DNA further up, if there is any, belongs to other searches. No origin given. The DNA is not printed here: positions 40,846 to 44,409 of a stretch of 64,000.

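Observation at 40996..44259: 1087-aa cytoplasmic protein: an uncharacterised ~600-aa N-terminal region fused to a class-V PLP-dependent domain, inside a tRNA-bounded segment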

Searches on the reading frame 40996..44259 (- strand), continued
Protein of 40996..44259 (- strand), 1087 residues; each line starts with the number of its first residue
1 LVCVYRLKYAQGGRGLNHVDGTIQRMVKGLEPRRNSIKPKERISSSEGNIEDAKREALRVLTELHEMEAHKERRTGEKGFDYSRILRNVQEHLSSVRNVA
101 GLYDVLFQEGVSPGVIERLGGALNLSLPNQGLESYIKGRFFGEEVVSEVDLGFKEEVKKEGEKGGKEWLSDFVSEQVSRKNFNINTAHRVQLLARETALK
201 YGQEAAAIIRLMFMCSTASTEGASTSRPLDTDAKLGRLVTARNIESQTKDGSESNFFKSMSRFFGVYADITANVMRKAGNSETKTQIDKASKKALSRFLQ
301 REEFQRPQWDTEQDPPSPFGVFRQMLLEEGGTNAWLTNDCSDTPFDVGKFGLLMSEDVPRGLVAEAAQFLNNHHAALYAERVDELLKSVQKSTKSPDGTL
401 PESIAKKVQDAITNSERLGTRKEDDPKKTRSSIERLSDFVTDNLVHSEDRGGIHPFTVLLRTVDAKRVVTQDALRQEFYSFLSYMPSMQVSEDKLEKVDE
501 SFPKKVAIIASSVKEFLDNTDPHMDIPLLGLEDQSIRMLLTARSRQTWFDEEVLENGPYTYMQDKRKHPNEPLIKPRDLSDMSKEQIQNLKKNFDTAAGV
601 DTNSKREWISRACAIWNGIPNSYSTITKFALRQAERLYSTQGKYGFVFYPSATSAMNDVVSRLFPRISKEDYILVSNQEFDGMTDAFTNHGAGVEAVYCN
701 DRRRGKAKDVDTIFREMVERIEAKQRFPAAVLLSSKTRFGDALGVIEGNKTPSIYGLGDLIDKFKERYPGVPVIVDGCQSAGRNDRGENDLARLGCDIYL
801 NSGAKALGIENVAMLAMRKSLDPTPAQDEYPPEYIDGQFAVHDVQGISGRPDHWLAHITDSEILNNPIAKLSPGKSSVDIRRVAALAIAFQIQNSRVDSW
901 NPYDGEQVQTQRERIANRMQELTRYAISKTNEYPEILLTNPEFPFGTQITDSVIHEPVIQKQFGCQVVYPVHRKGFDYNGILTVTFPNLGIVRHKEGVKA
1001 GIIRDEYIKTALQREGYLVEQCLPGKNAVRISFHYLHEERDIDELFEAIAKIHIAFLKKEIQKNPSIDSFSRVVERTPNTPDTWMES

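Call 38: find_encoding_contigs(protein=P0010, flank=8000, max_places=2)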
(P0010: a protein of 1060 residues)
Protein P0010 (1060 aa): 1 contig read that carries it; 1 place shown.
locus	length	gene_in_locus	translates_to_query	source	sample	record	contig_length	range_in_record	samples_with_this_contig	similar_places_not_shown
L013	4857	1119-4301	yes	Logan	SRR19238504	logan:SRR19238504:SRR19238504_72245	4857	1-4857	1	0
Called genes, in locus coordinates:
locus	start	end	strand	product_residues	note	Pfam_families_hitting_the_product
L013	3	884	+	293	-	?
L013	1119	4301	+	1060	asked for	PF00266:Aminotran_5 (faint)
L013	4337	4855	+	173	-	?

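Call 39: find_encoding_contigs(protein=P0013, flank=8000, max_places=2)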
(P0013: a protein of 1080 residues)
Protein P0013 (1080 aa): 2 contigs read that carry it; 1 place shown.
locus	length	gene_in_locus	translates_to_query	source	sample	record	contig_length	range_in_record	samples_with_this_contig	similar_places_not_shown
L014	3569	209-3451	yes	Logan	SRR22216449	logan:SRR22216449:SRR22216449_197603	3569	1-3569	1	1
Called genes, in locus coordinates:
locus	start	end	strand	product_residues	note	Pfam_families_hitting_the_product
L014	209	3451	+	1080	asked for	-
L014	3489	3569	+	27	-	?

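Call 40: find_encoding_contigs(protein=P0016, flank=8000, max_places=2)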
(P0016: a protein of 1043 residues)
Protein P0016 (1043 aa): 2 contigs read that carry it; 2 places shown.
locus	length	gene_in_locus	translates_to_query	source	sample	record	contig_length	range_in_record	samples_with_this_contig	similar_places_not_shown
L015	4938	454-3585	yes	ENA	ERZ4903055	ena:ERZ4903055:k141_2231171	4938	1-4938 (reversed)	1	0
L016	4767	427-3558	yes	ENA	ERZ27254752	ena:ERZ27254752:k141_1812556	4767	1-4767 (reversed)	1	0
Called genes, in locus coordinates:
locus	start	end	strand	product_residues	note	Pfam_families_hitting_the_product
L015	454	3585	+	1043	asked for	-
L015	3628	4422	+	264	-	PF01978:TrmB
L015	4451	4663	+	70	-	-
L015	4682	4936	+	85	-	?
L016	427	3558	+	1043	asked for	-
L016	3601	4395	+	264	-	PF01978:TrmB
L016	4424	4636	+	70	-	-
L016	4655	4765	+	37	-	?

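Call 41: find_encoding_contigs(protein=P0018, flank=8000, max_places=2)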
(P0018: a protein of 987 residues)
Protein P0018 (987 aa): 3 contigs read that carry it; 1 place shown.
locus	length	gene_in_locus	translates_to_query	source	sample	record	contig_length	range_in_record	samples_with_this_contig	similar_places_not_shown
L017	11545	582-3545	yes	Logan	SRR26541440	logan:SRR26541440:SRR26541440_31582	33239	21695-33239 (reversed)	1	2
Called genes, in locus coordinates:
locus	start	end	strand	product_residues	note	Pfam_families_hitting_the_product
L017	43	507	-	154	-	PF01252:Peptidase_A8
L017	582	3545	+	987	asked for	PF00266:Aminotran_5 (faint)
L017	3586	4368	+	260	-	PF01978:TrmB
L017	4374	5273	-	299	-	PF04607:RelA_SpoT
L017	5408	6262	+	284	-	PF00551:Formyl_trans_N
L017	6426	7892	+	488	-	-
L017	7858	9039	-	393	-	PF00425:Chorismate_bind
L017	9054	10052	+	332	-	-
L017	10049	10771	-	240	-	PF14622:Ribonucleas_3_3, PF00636:Ribonuclease_3, PF00035:dsrm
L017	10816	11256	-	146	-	PF01029:NusB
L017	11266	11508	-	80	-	PF01783:Ribosomal_L32p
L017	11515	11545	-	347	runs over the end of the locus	-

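Call 58: search_solved_structures(query=A4, max_evalue=1, show_alignments=2)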
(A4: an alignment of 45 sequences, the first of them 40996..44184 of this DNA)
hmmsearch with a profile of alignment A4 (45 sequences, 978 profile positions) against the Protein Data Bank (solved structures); distinct sequences matched with E-value up to 1: 84 (the best 60 are shown).
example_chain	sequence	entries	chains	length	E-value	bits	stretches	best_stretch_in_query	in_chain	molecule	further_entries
8ztp_A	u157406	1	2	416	2.9e-16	62.1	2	557-770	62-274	cysteine desulfurase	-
1ecx_A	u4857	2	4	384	1.5e-12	49.8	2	881-939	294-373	AMINOTRANSFERASE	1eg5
4q75_A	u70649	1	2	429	1.5e-10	43.2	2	702-788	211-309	Cysteine desulfurase 2, chloroplastic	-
4q76_A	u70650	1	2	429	1.5e-10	43.2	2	702-788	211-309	Cysteine desulfurase 2, chloroplastic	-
5vpr_A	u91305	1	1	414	2.5e-10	42.5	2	555-634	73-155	Cysteine desulfurase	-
8d8s_A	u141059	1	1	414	4.9e-10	41.5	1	560-759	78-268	Cysteine desulfurase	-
6mrh_A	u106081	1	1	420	1.1e-09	40.3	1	557-785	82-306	Cysteine desulfurase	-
9d2d_A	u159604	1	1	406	1.2e-09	40.1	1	557-785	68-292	Cysteine desulfurase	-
1i29_A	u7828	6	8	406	1.2e-09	40.1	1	557-785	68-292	CSDB | Selenocysteine lyase | Cysteine desulfurase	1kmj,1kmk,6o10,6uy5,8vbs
6ndn_A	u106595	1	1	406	1.2e-09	40.1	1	557-785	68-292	Cysteine desulfurase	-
5db5_A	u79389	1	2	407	1.3e-09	40.1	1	557-785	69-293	Cysteine desulfurase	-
1jf9_A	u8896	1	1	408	1.3e-09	40.1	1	557-785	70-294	SELENOCYSTEINE LYASE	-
6o11_A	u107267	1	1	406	1.3e-09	40.1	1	557-785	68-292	Cysteine desulfurase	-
6mre_A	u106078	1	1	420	1.3e-09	40.1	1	557-785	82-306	Cysteine desulfurase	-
7rrn_A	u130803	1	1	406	1.3e-09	40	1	557-785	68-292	Cysteine desulfurase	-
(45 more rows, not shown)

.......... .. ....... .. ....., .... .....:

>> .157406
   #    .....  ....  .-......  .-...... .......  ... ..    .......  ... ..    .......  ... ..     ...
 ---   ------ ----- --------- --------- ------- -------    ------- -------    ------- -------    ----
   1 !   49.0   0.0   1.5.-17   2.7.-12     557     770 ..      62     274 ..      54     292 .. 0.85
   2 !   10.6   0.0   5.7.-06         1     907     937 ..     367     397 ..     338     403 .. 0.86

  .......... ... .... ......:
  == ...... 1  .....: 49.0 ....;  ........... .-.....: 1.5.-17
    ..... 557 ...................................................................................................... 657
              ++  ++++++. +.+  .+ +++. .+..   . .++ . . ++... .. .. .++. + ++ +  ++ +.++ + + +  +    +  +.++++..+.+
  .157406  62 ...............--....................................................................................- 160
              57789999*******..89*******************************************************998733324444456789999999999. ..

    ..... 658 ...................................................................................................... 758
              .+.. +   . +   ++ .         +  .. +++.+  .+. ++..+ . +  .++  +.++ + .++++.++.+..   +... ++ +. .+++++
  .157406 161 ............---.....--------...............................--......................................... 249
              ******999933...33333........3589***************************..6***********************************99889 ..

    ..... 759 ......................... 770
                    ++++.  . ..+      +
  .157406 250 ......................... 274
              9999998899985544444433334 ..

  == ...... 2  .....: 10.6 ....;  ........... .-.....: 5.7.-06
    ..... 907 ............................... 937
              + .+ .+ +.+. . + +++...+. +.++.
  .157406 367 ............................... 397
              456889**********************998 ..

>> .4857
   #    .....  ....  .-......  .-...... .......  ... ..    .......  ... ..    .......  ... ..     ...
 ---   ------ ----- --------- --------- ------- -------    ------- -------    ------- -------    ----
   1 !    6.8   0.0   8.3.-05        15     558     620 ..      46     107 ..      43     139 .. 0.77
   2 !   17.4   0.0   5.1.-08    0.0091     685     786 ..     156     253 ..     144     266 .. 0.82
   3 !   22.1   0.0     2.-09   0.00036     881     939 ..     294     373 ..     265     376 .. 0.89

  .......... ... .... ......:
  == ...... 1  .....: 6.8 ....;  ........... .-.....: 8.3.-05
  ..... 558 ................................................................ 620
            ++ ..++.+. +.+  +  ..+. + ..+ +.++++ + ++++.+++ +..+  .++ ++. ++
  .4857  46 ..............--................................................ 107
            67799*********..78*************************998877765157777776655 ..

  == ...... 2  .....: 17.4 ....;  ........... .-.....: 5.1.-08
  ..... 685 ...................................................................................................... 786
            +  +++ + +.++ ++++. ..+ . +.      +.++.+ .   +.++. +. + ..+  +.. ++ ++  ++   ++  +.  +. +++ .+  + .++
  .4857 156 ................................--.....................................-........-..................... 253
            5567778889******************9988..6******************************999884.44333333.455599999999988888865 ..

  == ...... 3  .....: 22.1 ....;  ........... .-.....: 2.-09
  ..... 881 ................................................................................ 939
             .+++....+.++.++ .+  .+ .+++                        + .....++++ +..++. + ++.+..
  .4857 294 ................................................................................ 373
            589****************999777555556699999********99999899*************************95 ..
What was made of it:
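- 42037..42060 (-): Motif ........, with the family-specific invariant R713 and G715, in the place of the SufS '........' strand. Alignment to 8ztp in call 58.
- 41170..41196 (-): Segment C997-LPGKNAV-R1005. It holds a candidate catalytic Cys in a much shortened active-site loop, and the invariant Arg aligned to the alpha-carboxylate-binding Arg of NifS/SufS. Alignment to 1ecx and 8ztp shows a deletion of about 21 residues at the NifS catalytic loop (call 58).
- Closest known: Type II cysteine desulfurases SufS/CsdB. Same: Best sequence-profile relatives, with E down to 2.9e-16 (call 58).
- Closest known: Type I NifS/IscS-like desulfurases. Same: The C-terminal segment '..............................' aligns well with 1ecx (call 58).
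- Closest known: Type I NifS/IscS-like desulfurases. Different: The ~21-residue flexible loop that carries the NifS catalytic Cys is deleted (call 58).
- Closest known: Cysteine-independent class-V C-S lyases. Same: They also appear among the profile hits, at E 5.7e-06 to 2e-03 (call 58).
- Closest known: PLP enzymes acting on tRNA-bound amino acids. Same: SepCysS is a weak profile hit at E 1.2e-04 (call 58).
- The catalytic loop is truncated and the His is replaced (call 58).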

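Call 76: search_protein_families(library=pfam, proteins=[L006:8108-11428:+, L006:6503-7051:+], max_evalue=0.01)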
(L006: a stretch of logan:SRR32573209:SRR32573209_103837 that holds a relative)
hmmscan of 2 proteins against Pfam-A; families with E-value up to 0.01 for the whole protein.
L006:8108-11428:+ (1106 aa): 6 families
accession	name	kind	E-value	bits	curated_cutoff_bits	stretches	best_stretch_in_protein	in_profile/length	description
PF01471.23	PG_binding_1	-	1.7e-12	47.7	23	1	83-141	1-57/57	Putative peptidoglycan binding domain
PF17957.7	Big_7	-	6.8e-12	46.3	24.1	1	309-372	1-67/70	Bacterial Ig domain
PF00041.27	fn3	-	4.3e-09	36.9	25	1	830-907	4-78/84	Fibronectin type III domain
PF07495.19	Y_Y_Y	-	4.5e-06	26.9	26.6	0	738-765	36-64/65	Y_Y_Y domain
PF25059.1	FN3_DSCAM-DSCAML_C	-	1.6e-05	25.6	39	0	875-920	42-85/89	DSCAM/DSCAML C-terminal Fn3-like domain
PF08329.16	ChitinaseA_N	-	4.8e-05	23.5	21.2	0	729-765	72-107/133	Chitinase A, N-terminal domain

L006:6503-7051:+ (182 aa): 2 families
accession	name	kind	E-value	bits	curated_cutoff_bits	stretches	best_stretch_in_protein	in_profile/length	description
PF00583.31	Acetyltransf_1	-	2.8e-05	24.8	20.7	1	67-152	29-116/116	Acetyltransferase (GNAT) family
PF13508.13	Acetyltransf_7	-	0.00022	22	27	1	71-153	3-83/84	Acetyltransferase (GNAT) domain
